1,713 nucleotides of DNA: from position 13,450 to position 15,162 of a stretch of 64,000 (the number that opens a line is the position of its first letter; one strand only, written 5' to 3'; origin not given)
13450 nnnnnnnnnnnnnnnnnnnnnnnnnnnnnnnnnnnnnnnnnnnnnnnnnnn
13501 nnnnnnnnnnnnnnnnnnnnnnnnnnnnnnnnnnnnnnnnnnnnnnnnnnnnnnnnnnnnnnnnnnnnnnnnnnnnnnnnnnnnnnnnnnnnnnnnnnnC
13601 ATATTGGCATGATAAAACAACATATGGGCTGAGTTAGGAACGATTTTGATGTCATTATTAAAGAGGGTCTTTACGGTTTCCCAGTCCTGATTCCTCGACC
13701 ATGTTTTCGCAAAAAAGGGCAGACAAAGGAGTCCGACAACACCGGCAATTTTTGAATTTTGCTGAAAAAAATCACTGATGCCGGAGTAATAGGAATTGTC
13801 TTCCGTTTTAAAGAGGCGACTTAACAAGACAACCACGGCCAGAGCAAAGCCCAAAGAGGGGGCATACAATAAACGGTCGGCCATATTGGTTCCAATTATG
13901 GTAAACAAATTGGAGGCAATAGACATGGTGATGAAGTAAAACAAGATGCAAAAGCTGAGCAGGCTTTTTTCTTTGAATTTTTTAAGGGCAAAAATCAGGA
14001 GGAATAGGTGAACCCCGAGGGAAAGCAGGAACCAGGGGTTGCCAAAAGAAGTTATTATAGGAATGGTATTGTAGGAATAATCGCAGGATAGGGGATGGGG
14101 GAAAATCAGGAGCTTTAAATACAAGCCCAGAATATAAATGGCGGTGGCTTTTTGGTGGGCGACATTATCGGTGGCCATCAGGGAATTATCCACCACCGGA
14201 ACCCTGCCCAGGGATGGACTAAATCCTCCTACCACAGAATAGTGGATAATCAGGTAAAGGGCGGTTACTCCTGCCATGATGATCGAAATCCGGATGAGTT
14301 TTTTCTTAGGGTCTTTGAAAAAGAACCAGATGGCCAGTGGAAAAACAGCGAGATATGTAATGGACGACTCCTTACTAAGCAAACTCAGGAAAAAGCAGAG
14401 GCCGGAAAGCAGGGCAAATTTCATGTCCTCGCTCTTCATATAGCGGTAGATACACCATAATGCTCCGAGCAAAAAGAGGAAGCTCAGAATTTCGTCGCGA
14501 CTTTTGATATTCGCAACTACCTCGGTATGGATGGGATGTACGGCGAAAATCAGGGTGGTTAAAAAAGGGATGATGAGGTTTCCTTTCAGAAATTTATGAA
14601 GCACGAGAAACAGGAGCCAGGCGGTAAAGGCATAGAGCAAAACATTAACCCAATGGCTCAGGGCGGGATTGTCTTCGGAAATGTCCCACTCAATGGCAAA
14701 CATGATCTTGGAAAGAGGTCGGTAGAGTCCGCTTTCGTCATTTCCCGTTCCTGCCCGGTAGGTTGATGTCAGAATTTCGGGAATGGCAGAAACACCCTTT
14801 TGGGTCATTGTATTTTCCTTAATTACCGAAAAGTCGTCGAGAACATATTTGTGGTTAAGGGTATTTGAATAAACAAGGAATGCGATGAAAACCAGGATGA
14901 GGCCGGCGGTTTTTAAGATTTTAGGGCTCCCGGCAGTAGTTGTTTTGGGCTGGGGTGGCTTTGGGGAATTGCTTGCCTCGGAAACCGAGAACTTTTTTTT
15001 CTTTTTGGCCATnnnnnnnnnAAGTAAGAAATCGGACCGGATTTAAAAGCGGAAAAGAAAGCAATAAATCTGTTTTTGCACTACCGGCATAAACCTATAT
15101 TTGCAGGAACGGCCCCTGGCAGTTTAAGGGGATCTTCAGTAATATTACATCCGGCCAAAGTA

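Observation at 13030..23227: Two paralogous TMTC-like proteins (multi-TM GT-C/DUF1736-type domain plus C-terminal TPRs) flank the phosphatase cluster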

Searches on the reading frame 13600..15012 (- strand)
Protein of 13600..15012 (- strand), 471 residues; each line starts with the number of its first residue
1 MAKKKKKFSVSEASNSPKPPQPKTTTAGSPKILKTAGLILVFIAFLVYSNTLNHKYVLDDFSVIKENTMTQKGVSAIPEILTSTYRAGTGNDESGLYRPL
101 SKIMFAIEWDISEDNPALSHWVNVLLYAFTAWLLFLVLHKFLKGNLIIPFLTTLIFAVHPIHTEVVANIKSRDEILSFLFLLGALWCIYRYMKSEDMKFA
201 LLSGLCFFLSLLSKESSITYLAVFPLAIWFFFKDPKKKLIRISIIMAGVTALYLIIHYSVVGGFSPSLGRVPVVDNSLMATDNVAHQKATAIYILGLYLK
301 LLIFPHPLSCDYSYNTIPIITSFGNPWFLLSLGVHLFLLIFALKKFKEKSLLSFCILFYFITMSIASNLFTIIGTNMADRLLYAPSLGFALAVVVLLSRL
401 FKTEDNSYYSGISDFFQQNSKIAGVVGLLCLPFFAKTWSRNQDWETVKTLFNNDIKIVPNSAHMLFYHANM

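Call 11: search_solved_structures(query=window:13600-15012:-, max_evalue=10, show_alignments=2)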
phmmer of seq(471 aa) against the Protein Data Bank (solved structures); distinct sequences matched with E-value up to 10: 0.

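Call 12: find_homologous_proteins(query=window:13600-15012:-, max_evalue=0.00001)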
Query seq(471 aa) (471 aa): 6273 proteins with E <= 0.00001 among 8000 candidates; the best 120 are listed.
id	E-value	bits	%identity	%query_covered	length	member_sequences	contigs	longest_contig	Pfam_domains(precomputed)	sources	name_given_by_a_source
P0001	0.0e+0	1041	100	100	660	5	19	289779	PF14559.13,PF13431.13,PF13414.13,PF08409.17,PF00515.35,PF13424.13,PF21033.5,PF13181.13,PF07719.24,PF13231.13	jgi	jgi:protein O-mannosyl-transferase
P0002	1.0e-172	593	60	97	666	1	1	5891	PF13431.13,PF13414.13,PF08409.17,PF13428.13,PF13374.13,PF14559.13,PF00515.35,PF13424.13,PF13432.13,PF13181.13,PF07719.24,PF13174.13,PF13231.13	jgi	jgi:protein O-mannosyl-transferase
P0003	1.2e-168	580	60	97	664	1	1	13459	PF13431.13,PF13414.13,PF08409.17,PF13428.13,PF13374.13,PF14559.13,PF00515.35,PF13424.13,PF21033.5,PF13432.13,PF13181.13,PF07719.24,PF13231.13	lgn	-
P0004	1.4e-163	563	57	100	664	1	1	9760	PF14559.13,PF13431.13,PF23914.2,PF13414.13,PF00515.35,PF13424.13,PF13432.13,PF13428.13,PF13181.13,PF07719.24,PF13374.13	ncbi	-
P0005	8.1e-160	551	54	100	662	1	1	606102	PF13431.13,PF23914.2,PF13414.13,PF08409.17,PF13428.13,PF13374.13,PF14559.13,PF00515.35,PF13424.13,PF21033.5,PF13432.13,PF13181.13,PF07719.24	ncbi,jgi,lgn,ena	-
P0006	1.8e-156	540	54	97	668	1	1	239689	PF13431.13,PF13414.13,PF08409.17,PF13176.13,PF13428.13,PF13374.13,PF14559.13,PF17874.8,PF00515.35,PF13424.13,PF21033.5,PF13432.13,PF13181.13,PF07719.24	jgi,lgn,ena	-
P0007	2.5e-154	533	54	96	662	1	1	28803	PF14559.13,PF13431.13,PF13414.13,PF08409.17,PF00515.35,PF13424.13,PF13432.13,PF13428.13,PF13181.13,PF07719.24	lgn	-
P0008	2.2e-152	526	58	93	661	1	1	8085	PF13431.13,PF23914.2,PF13414.13,PF08409.17,PF13428.13,PF13374.13,PF14559.13,PF00515.35,PF13424.13,PF21033.5,PF13432.13,PF13181.13,PF07719.24,PF13174.13,PF20308.5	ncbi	-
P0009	2.0e-149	516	52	100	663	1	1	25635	PF14559.13,PF13431.13,PF13414.13,PF08409.17,PF00515.35,PF13424.13,PF13432.13,PF13428.13,PF13181.13,PF07719.24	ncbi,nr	ncbi:MAG: tetratricopeptide repeat protein [Bacteroidia bacterium]|nr:tetratricopeptide repeat prote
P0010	3.3e-145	502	52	98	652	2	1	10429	PF14559.13,PF13431.13,PF13414.13,PF08409.17,PF00515.35,PF13424.13,PF21033.5,PF13432.13,PF13428.13,PF13181.13,PF07719.24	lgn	-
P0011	2.2e-144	500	54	90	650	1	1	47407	PF13431.13,PF13414.13,PF08409.17,PF13428.13,PF14559.13,PF00515.35,PF13424.13,PF21033.5,PF13432.13,PF13181.13,PF07719.24,PF20308.5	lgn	-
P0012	5.3e-144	498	52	100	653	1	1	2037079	PF13431.13,PF13414.13,PF08409.17,PF13428.13,PF14559.13,PF13371.13,PF00515.35,PF13424.13,PF21033.5,PF13432.13,PF06552.19,PF13181.13,PF07719.24,PF13174.13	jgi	jgi:Tfp pilus assembly protein PilF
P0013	1.8e-143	497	52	100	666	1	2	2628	PF13431.13,PF13414.13,PF08409.17,PF13176.13,PF13428.13,PF13374.13,PF14559.13,PF00515.35,PF13424.13,PF21033.5,PF13432.13,PF13181.13,PF07719.24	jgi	jgi:Tfp pilus assembly protein PilF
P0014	1.4e-142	494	51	98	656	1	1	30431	PF14559.13,PF13431.13,PF13414.13,PF08409.17,PF00515.35,PF13424.13,PF21033.5,PF13432.13,PF13428.13,PF13181.13,PF07719.24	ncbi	-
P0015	2.1e-142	493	52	96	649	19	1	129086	PF14559.13,PF13431.13,PF13414.13,PF08409.17,PF00515.35,PF13424.13,PF21033.5,PF13432.13,PF13428.13,PF13181.13,PF07719.24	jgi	jgi:Tfp pilus assembly protein PilF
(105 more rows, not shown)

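Call 26: find_encoding_contigs(protein=P0005, flank=10000, max_places=3)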
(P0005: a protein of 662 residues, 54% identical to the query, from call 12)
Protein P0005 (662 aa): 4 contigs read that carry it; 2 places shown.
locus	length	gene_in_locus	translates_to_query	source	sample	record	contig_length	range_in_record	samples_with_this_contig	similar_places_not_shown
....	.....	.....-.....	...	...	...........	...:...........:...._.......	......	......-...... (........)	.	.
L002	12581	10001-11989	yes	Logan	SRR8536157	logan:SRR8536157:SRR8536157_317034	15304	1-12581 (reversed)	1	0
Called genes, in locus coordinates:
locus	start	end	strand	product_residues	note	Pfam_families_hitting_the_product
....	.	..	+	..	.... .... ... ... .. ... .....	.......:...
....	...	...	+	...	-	-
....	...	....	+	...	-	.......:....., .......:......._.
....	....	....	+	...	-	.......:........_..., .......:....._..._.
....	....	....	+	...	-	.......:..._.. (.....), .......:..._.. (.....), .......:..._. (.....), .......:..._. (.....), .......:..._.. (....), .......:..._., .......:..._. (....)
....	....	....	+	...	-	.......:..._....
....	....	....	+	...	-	-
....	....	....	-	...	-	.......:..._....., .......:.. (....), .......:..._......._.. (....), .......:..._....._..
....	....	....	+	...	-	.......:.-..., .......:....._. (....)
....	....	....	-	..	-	-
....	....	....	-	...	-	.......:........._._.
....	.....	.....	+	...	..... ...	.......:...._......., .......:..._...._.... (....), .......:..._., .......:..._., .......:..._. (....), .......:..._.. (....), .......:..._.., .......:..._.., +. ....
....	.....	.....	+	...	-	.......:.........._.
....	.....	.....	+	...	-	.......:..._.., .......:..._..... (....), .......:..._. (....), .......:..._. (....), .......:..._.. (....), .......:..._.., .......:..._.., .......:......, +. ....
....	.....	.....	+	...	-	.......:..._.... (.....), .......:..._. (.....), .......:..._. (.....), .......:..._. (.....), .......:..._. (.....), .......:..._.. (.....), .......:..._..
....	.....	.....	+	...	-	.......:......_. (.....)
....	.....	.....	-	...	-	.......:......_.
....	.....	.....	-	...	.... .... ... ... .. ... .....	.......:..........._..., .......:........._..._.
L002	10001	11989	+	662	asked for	PF08409:TMTC_DUF1736, PF23914:TPR_CcmH_CycH (weak), PF00515:TPR_1, PF07719:TPR_2, PF13181:TPR_8 (weak), PF13414:TPR_11 (weak), PF13432:TPR_16, PF13424:TPR_12, +7 more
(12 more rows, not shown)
